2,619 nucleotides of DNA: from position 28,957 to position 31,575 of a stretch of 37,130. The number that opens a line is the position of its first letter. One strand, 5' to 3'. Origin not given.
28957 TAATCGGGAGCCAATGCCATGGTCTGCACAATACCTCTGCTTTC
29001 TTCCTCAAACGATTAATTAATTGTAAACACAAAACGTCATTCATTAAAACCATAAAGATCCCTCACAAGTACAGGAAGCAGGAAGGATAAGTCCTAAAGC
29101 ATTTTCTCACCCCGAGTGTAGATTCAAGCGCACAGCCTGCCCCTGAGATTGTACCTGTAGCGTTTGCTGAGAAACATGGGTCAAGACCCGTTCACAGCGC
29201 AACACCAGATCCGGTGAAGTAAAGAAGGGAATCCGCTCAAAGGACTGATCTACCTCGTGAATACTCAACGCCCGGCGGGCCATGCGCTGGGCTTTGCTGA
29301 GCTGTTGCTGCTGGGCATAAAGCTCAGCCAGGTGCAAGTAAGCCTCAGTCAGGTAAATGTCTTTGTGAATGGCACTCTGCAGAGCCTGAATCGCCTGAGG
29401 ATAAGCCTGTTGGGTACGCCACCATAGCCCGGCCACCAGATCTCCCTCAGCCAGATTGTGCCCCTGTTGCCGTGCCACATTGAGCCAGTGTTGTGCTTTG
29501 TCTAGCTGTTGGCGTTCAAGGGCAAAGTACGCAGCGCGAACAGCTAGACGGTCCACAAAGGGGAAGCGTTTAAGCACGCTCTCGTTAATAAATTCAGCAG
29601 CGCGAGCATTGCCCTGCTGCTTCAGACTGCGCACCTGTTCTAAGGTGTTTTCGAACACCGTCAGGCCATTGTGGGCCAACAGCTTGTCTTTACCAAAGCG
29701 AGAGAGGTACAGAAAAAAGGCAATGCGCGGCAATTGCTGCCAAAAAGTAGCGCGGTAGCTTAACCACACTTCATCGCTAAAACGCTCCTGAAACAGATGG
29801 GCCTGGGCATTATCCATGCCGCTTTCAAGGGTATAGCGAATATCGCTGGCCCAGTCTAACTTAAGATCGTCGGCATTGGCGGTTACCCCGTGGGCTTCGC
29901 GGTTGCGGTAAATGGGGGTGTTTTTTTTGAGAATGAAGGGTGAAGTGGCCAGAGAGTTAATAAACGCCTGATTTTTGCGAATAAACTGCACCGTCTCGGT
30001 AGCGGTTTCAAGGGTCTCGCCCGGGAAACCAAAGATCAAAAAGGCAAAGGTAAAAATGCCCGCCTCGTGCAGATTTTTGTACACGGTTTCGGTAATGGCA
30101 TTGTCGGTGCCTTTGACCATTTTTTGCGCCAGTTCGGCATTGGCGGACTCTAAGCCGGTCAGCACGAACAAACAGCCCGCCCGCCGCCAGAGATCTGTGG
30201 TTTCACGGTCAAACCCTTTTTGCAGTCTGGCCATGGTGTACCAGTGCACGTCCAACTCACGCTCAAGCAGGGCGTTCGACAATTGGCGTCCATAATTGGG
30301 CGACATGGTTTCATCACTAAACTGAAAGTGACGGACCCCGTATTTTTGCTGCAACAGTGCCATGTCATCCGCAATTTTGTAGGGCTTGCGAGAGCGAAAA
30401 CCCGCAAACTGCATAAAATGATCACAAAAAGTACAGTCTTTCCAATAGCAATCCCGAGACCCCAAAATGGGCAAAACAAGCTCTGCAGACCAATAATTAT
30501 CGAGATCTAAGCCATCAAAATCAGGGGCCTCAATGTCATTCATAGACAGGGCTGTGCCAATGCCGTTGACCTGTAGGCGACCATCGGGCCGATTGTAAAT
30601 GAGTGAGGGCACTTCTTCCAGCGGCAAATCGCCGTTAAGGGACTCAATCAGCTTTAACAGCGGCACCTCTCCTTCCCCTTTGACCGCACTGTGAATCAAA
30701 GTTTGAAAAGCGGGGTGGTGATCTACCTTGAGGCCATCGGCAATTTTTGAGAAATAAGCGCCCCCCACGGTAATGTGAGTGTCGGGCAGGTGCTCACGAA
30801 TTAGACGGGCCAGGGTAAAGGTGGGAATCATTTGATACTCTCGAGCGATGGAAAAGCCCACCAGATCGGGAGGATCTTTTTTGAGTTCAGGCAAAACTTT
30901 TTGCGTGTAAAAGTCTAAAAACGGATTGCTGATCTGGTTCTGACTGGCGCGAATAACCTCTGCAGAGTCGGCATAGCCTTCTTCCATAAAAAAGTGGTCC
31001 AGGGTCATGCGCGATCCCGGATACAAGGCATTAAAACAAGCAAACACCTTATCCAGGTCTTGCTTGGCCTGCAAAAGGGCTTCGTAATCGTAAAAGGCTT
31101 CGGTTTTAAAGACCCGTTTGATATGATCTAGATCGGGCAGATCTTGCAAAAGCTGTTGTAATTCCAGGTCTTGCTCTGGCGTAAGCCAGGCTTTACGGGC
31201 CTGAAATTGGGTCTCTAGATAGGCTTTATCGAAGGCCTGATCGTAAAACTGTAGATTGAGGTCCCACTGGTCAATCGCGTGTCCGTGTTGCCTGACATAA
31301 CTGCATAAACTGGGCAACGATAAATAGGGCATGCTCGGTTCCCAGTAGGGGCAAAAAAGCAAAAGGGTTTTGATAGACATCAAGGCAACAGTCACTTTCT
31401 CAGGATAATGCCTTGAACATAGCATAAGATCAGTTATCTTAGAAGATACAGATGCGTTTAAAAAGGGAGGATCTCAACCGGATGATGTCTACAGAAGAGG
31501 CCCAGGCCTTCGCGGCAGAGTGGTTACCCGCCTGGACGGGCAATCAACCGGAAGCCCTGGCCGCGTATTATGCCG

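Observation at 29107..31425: B12-binding radical SAM enzyme fused to TPR repeats with a CX4CX2C cluster motif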

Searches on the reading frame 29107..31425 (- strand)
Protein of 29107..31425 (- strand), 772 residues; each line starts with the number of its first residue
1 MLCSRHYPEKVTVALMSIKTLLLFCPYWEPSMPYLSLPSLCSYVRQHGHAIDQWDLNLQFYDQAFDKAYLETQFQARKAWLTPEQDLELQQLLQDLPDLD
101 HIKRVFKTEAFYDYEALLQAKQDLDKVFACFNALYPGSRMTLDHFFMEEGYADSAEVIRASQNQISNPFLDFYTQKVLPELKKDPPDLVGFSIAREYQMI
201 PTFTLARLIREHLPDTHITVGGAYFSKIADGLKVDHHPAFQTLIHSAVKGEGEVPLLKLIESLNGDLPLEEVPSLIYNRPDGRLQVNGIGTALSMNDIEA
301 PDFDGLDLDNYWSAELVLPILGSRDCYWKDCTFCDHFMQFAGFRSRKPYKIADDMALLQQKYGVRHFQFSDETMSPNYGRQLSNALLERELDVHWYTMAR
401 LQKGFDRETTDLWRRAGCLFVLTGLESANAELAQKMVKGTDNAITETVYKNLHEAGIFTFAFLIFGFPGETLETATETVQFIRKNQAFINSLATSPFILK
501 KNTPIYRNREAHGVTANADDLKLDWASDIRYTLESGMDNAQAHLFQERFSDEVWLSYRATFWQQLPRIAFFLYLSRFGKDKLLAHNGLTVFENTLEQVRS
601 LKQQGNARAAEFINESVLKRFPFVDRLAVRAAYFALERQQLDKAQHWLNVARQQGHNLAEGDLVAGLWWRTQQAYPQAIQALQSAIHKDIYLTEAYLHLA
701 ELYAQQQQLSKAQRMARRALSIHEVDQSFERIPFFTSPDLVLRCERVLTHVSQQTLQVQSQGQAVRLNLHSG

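Call 4: search_protein_families(library=pfam, proteins=[window:29107-31425:-], max_evalue=1)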
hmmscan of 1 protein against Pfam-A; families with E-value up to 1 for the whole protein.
window:29107-31425:- (772 aa): 13 families
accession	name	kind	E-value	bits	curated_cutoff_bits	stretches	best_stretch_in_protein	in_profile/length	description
PF04055.27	Radical_SAM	-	1.5e-13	51.7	29.5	1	326-482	7-166/166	Radical SAM superfamily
PF14559.12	TPR_19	-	2.8e-06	28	25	2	672-721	4-53/68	Tetratricopeptide repeat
PF02310.24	B12-binding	-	0.0018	18.6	32.1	1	174-231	40-97/121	B12 binding domain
PF24885.1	TPR_NPHP3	-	0.015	15.1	100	1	655-724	144-214/239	Nephrocystin-3 TPR domain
PF05527.17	TNFAIP8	-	0.025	14.9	22.5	1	691-763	70-139/181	Tumor necrosis factor alpha-induced protein 8-like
PF00515.34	TPR_1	-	0.031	14.5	27.8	1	694-722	2-30/34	Tetratricopeptide repeat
PF13428.12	TPR_14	-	0.064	14.4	23.5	1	694-723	2-31/44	Tetratricopeptide repeat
PF13374.12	TPR_10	-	0.088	13.3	27.5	1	694-724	3-33/42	Tetratricopeptide repeat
PF13181.12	TPR_8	-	0.091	13.4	25.7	1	694-722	2-30/34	Tetratricopeptide repeat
PF25058.1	ARM_TT21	-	0.12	12.8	27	0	693-733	57-97/155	Tetratricopeptide repeat protein 21 ARM repeat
PF13432.12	TPR_16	-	0.16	12.9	32.7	0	674-712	12-50/65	Tetratricopeptide repeat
PF13414.12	TPR_11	-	0.21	11.8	26.8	1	672-706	7-41/42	TPR repeat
PF13174.12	TPR_6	-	0.67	11.2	26.3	0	694-720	1-27/33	Tetratricopeptide repeat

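Call 5: search_protein_families(library=ncbifam, proteins=[window:29107-31425:-], max_evalue=1)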
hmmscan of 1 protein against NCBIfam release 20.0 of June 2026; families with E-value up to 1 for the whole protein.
window:29107-31425:- (772 aa): 27 families (the best 25 are shown)
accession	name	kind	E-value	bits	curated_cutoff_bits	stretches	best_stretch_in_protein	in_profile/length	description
TIGR04479.1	bcpD_PhpK_rSAM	subfamily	2.8e-40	138.1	600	1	177-518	102-440/504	PhpK family radical SAM P-methyltransferase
TIGR03975.1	rSAM_ocin_1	subfamily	1.2e-37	129.7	281.85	1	21-515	2-460/606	RiPP maturation radical SAM C-methyltransferase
TIGR02026.1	BchE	equivalog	2.3e-24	86.1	481.35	1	174-508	52-386/497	magnesium-protoporphyrin IX monomethyl ester anaerobic oxidative cyclase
TIGR04385.1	B12_rSAM_cofa1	equivalog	8.1e-24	84.6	450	1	201-484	85-363/438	B12 lower ligand biosynthesis radical SAM protein BzaD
TIGR04072.2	rSAM_ladder_B12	equivalog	2.1e-20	72.8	360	1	205-521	89-384/443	lipid biosynthesis B12-binding/radical SAM protein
TIGR03471.1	HpnJ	equivalog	2.4e-18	66.3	577.6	1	267-489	140-370/472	hopanoid biosynthesis associated radical SAM protein HpnJ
NF038361.1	rSAM_Sden_1168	equivalog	4.1e-16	58.6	575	1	185-484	140-450/560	Sden_1168 family B12-binding radical SAM P-methyltransferase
NF050148.1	rSAM_ApyD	equivalog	3.5e-14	52.1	750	1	176-484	65-365/645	RiPP biosynthesis radical SAM protein ApyD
TIGR04367.1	HpnR_B12_rSAM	equivalog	2.7e-13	49.3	650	1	176-438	51-306/490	hopanoid C-3 methylase HpnR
TIGR04295.1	B12_rSAM_oligo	hypoth_equivalog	2.6e-10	39.5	400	1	247-440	127-316/422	TIGR04295 family B12-binding domain-containing radical SAM protein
TIGR04190.1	B12_SAM_Ta0216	equivalog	1e-08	34.2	500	2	204-291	98-180/554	TIGR04190 family B12-binding domain/radical SAM domain protein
TIGR04013.1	B12_SAM_MJ_1487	hypoth_equivalog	2.7e-08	33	251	2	237-358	85-192/382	TIGR04013 family B12-binding domain/radical SAM domain-containing protein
NF040546.1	rSAM_CUAEP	equivalog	5e-08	32.1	500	1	203-492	65-347/468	CUAEP/CCAEP-tail radical SAM (seleno)protein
NF033712.0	B12_rSAM_KedN5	subfamily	4.1e-07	28.6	700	2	446-518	331-400/624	KedN5 family methylcobalamin-dependent radical SAM C-methyltransferase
TIGR04428.1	B12_rSAM_trp_MT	equivalog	9.2e-07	27.6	500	1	396-482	296-395/558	tryptophan 2-C-methyltransferase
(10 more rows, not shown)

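Call 6: find_homologous_proteins(query=window:29110-31425:-, max_evalue=0.00001)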
Query window:29110-31425:- (772 aa): 1493 proteins with E <= 0.00001 among 8000 candidates; the best 120 are listed.
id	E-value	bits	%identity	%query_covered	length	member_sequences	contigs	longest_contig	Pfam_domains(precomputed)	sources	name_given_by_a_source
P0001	0.0e+0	1708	100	96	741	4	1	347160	PF14559.13,PF04055.28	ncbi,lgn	-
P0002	0.0e+0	1139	66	97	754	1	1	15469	PF14559.13,PF25060.1,PF04055.28,PF13432.13,PF13428.13,PF02310.25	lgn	-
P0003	0.0e+0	1114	64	97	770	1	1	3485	PF04055.28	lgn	-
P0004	0.0e+0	1105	66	94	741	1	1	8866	PF04055.28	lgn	-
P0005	0.0e+0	1092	66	93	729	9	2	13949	PF04055.28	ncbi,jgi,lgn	jgi:radical SAM superfamily enzyme YgiQ (UPF0313 family)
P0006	0.0e+0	1068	63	91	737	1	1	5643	PF04055.28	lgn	-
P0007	0.0e+0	1067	61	97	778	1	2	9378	PF04055.28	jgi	jgi:anaerobic magnesium-protoporphyrin IX monomethyl ester cyclase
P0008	0.0e+0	1060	63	93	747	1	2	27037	PF04055.28,PF13432.13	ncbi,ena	-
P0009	0.0e+0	1037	62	92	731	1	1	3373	PF04055.28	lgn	-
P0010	0.0e+0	1031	62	93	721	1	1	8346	PF04055.28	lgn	-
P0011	0.0e+0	1031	62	93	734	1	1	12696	PF04055.28,PF13432.13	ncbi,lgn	-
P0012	0.0e+0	1030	62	95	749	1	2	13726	PF04055.28,PF13432.13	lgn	-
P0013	8.0e-298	1008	63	93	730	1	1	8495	PF04055.28,PF13432.13,PF02310.25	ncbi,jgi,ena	jgi:anaerobic magnesium-protoporphyrin IX monomethyl ester cyclase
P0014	3.9e-295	999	61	93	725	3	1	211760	PF04055.28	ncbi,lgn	-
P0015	6.1e-257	873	66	72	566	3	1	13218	PF04055.28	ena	-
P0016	1.4e-245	835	52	93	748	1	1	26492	PF13431.13,PF25062.2,PF13414.13,PF13428.13,PF14559.13,PF04055.28,PF00515.35,PF13424.13,PF13432.13,PF13181.13,PF07719.24,PF13174.13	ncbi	-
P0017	1.8e-223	762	50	92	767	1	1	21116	PF14559.13,PF13431.13,PF13414.13,PF13371.13,PF04055.28,PF00515.35,PF13424.13,PF13432.13,PF13428.13,PF07719.24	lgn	-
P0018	6.4e-214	730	49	92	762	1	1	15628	PF13431.13,PF23914.2,PF13414.13,PF13428.13,PF14559.13,PF13371.13,PF04055.28,PF00515.35,PF12895.14,PF13424.13,PF13432.13,PF07719.24,PF13174.13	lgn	-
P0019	9.1e-209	713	44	95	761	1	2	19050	PF14559.13,PF13431.13,PF13414.13,PF04055.28,PF00515.35,PF13424.13,PF13428.13,PF13181.13,PF07719.24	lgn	-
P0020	6.8e-174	598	47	76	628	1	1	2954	PF14559.13,PF13431.13,PF13414.13,PF13371.13,PF04055.28,PF00515.35,PF13424.13,PF13432.13,PF13428.13,PF13181.13,PF07719.24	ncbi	ncbi:MAG: tetratricopeptide repeat protein [Candidatus Sericytochromatia bacterium]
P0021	9.9e-169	581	46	73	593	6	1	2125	PF04055.28,PF02310.25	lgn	-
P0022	2.0e-155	537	43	74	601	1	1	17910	PF04055.28,PF02310.25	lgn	-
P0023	2.0e-154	534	44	73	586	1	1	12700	PF04055.28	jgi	-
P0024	1.5e-152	528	43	74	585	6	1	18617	PF04055.28,PF02310.25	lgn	-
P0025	6.7e-146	506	43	73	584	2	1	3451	PF04055.28,PF02310.25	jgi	-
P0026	2.4e-145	504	43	73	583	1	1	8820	PF04055.28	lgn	-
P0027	1.0e-143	498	41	73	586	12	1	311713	PF04055.28,PF02310.25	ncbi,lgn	-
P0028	2.9e-142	494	44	73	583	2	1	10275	PF04055.28,PF02310.25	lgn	-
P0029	3.1e-139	483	41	74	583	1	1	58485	PF04055.28,PF02310.25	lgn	-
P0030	1.0e-137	478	42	72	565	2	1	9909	PF04055.28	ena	-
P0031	5.1e-97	344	34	78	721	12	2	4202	PF04055.28,PF02310.25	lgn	-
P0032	2.1e-93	332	35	69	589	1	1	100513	PF04055.28,PF02310.25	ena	-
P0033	2.9e-93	331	33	73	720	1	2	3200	PF04055.28,PF05402.19,PF02310.25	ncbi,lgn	-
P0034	3.6e-92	328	34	69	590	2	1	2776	PF04055.28,PF02310.25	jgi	jgi:anaerobic magnesium-protoporphyrin IX monomethyl ester cyclase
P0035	9.6e-92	326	32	76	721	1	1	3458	PF04055.28,PF05402.19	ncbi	-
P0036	1.1e-91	326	35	69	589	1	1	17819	PF04055.28,PF02310.25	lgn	-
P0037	1.2e-91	326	35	73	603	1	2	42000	PF04055.28,PF02310.25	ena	-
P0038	1.2e-91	326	34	73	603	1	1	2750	PF04055.28,PF02310.25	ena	-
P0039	1.6e-91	326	32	76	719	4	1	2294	PF04055.28,PF05402.19,PF02310.25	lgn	-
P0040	1.9e-91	325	35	73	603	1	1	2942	PF04055.28,PF02310.25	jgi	-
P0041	5.9e-91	324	33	76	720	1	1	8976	PF04055.28,PF05402.19,PF02310.25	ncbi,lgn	-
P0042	6.3e-91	324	35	69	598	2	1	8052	PF04055.28,PF02310.25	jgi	jgi:anaerobic magnesium-protoporphyrin IX monomethyl ester cyclase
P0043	7.7e-91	323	34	73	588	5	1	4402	PF04055.28,PF02310.25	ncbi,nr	ncbi:MAG TPA: radical SAM protein [Oceanobacillus sp.]|nr:radical SAM protein [Oceanobacillus sp.]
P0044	1.2e-90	323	33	73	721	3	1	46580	PF04055.28,PF05402.19,PF02310.25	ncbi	-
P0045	1.9e-90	322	35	69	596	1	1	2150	PF04055.28,PF02310.25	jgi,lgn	-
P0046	2.4e-90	322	32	72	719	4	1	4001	PF04055.28,PF05402.19,PF02310.25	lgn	-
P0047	3.6e-90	321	36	69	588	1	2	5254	PF04055.28,PF02310.25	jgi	jgi:radical SAM superfamily enzyme YgiQ (UPF0313 family)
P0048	6.3e-90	320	32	73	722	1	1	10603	PF04055.28,PF02310.25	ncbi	-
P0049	8.0e-90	320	34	73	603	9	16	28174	PF04055.28,PF02310.25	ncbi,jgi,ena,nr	ncbi:MAG: radical SAM protein [Nitrospina sp.]|jgi:anaerobic magnesium-protoporphyrin IX monomethyl 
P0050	8.9e-90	320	35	69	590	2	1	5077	PF04055.28,PF02310.25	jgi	jgi:anaerobic magnesium-protoporphyrin IX monomethyl ester cyclase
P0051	1.1e-89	320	35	69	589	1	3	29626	PF04055.28,PF02310.25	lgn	-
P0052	1.9e-89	319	34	73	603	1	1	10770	PF04055.28,PF02310.25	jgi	jgi:anaerobic magnesium-protoporphyrin IX monomethyl ester cyclase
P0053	2.1e-89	319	33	73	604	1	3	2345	PF04055.28,PF02310.25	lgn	-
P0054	2.6e-89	318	35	72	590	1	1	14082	PF04055.28,PF02310.25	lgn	-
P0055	2.7e-89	318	33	73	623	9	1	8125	PF04055.28,PF02310.25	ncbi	-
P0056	3.0e-89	318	34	73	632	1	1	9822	PF04055.28,PF02310.25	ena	-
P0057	4.1e-89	318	35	69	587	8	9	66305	PF04055.28,PF02310.25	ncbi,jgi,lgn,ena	-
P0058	4.1e-89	318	34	73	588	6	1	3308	PF04055.28,PF02310.25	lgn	-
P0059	4.8e-89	318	35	69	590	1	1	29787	PF04055.28,PF02310.25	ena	-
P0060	9.5e-89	317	35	73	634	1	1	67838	PF04055.28,PF02310.25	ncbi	-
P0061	1.1e-88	316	34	69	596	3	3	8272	PF04055.28,PF02310.25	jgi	jgi:anaerobic magnesium-protoporphyrin IX monomethyl ester cyclase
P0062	1.1e-88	316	34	73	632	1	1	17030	PF04055.28,PF02310.25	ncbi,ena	-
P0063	1.2e-88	316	36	69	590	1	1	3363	PF04055.28,PF02310.25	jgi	jgi:radical SAM superfamily enzyme YgiQ (UPF0313 family)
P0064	1.2e-88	316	34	69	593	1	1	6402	PF04055.28,PF02310.25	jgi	jgi:radical SAM superfamily enzyme YgiQ (UPF0313 family)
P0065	1.3e-88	316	34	73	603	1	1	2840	PF04055.28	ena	-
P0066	1.3e-88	316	34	73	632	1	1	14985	PF04055.28,PF02310.25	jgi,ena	jgi:hypothetical protein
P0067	1.3e-88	316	34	73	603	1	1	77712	PF04055.28,PF02310.25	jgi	jgi:anaerobic magnesium-protoporphyrin IX monomethyl ester cyclase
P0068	1.4e-88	316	35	73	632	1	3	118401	PF04055.28,PF02310.25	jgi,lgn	-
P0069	1.4e-88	316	33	76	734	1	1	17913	PF04055.28,PF02310.25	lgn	-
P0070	1.6e-88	316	34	73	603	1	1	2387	PF04055.28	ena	-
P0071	1.7e-88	316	34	73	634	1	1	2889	PF04055.28,PF02310.25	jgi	jgi:anaerobic magnesium-protoporphyrin IX monomethyl ester cyclase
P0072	1.8e-88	316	34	73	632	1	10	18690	PF04055.28,PF02310.25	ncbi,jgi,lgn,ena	jgi:hypothetical protein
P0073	1.9e-88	316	34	73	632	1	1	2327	PF04055.28,PF02310.25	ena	-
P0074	1.9e-88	316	33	73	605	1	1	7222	PF04055.28,PF02310.25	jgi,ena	-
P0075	2.0e-88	315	34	73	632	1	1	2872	PF04055.28,PF02310.25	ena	-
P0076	2.1e-88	315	33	73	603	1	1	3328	PF04055.28,PF02310.25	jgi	jgi:radical SAM superfamily enzyme YgiQ (UPF0313 family)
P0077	2.1e-88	315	34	73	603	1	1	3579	PF04055.28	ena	-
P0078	2.3e-88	315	34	73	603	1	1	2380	PF04055.28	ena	-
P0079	2.4e-88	315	34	73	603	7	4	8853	PF04055.28,PF02310.25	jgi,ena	jgi:anaerobic magnesium-protoporphyrin IX monomethyl ester cyclase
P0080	2.4e-88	315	34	69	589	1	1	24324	PF04055.28,PF02310.25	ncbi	-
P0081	2.4e-88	315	34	73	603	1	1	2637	PF04055.28,PF02310.25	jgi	jgi:anaerobic magnesium-protoporphyrin IX monomethyl ester cyclase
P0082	2.6e-88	315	34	73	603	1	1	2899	PF04055.28,PF02310.25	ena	-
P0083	2.7e-88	315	34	69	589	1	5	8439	PF04055.28,PF02310.25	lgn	-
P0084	2.8e-88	315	34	73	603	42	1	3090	PF04055.28,PF02310.25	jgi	-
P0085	3.1e-88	315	34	73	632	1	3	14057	PF04055.28,PF02310.25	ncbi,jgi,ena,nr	ncbi:MAG TPA: radical SAM protein [Nitrospiraceae bacterium]|jgi:hypothetical protein|nr:radical SAM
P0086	3.2e-88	315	34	73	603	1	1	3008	PF04055.28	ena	-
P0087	3.3e-88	315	34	73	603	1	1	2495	PF04055.28,PF02310.25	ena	-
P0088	3.3e-88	315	34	69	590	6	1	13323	PF04055.28,PF02310.25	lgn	-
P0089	3.5e-88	315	34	73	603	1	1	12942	PF04055.28,PF02310.25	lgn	-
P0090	3.7e-88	315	34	73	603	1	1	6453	PF04055.28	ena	-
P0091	3.7e-88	315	34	73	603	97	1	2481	PF04055.28,PF02310.25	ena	-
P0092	3.8e-88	315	34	73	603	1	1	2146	PF04055.28,PF02310.25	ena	-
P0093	4.0e-88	314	34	73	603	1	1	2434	PF04055.28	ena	-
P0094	4.1e-88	314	34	73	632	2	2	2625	PF04055.28,PF02310.25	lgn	-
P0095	4.2e-88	314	34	73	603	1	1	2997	PF04055.28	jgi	-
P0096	4.3e-88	314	34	73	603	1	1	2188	PF04055.28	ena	-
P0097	4.4e-88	314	34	73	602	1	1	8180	PF04055.28,PF02310.25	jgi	jgi:hypothetical protein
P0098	4.4e-88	314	34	73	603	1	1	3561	PF04055.28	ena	-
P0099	4.8e-88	314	34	69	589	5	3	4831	PF04055.28,PF02310.25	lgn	-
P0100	4.8e-88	314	32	72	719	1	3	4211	PF04055.28,PF05402.19,PF02310.25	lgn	-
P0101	5.6e-88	314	34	73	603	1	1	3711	PF04055.28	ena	-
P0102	5.7e-88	314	34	73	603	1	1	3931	PF04055.28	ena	-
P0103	5.8e-88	314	33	73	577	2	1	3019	PF04055.28,PF02310.25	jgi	jgi:hypothetical protein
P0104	6.2e-88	314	34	73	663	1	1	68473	PF04055.28,PF02310.25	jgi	jgi:radical SAM superfamily enzyme YgiQ (UPF0313 family)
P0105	6.2e-88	314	34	73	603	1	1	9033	PF04055.28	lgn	-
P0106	6.2e-88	314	34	73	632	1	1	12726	PF04055.28,PF02310.25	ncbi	-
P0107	6.4e-88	314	34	73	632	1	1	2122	PF04055.28,PF02310.25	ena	-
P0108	6.5e-88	314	34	73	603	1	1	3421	PF04055.28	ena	-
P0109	6.8e-88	314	34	73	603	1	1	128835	PF04055.28,PF02310.25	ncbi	-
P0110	7.5e-88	314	34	73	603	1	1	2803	PF04055.28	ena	-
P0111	7.7e-88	314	34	73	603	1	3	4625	PF04055.28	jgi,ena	-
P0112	7.8e-88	314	34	73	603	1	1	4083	PF04055.28,PF02310.25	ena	-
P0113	7.9e-88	314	34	73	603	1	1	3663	PF04055.28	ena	-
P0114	8.0e-88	313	33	73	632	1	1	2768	PF04055.28,PF02310.25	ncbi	-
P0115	8.9e-88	313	34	69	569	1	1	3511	PF04055.28,PF02310.25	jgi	jgi:anaerobic magnesium-protoporphyrin IX monomethyl ester cyclase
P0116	9.0e-88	313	34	73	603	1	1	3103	PF04055.28,PF02310.25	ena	-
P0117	9.6e-88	313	34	73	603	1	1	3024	PF04055.28,PF02310.25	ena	-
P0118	9.9e-88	313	34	73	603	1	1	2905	PF04055.28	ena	-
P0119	1.0e-87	313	34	73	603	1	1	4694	PF04055.28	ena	-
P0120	1.0e-87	313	34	73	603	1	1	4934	PF04055.28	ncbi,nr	ncbi:MAG: B12-binding domain-containing radical SAM protein [Dehalococcoidia bacterium]|nr:B12-bindi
